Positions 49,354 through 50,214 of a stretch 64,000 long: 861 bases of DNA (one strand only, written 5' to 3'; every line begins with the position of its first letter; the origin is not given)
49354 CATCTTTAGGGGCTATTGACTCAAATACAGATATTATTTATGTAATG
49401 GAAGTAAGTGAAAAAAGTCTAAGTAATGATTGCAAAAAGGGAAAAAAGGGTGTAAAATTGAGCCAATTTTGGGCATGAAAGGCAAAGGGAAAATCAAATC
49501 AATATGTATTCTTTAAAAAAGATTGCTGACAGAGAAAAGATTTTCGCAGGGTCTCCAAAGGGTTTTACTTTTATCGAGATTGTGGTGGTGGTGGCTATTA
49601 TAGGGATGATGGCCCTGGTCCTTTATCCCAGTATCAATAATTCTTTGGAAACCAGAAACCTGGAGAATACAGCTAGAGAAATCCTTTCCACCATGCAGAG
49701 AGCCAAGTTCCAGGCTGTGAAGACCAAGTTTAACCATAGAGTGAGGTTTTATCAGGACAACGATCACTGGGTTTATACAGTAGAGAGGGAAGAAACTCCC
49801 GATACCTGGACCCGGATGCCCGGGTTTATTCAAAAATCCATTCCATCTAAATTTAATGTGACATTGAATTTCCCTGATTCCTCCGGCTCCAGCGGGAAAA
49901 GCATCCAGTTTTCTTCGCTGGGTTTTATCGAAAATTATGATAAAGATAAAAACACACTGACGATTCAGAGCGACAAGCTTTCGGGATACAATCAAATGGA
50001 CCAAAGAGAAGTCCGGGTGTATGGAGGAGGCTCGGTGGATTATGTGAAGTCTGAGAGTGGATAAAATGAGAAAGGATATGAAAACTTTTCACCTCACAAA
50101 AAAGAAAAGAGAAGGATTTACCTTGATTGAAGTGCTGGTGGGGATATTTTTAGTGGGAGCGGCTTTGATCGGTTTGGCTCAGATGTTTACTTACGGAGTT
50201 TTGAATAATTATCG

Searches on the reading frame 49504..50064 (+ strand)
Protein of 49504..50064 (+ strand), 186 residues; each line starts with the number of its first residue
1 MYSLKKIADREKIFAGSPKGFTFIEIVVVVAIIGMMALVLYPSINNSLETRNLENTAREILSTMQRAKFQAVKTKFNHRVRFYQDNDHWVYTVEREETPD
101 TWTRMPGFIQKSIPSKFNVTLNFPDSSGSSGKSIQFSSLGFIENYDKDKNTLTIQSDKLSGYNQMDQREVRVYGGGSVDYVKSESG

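Call 30: search_protein_families(library=pfam, proteins=[window:49504-50064:+], max_evalue=0.001)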
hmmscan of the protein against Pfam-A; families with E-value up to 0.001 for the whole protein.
window:49504-50064:+ (186 aa): 1 family
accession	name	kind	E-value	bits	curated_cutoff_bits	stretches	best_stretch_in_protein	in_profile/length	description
PF07963.17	N_methyl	-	4.5e-06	26.5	21.2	1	19-41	5-27/27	Prokaryotic N-terminal methylation motif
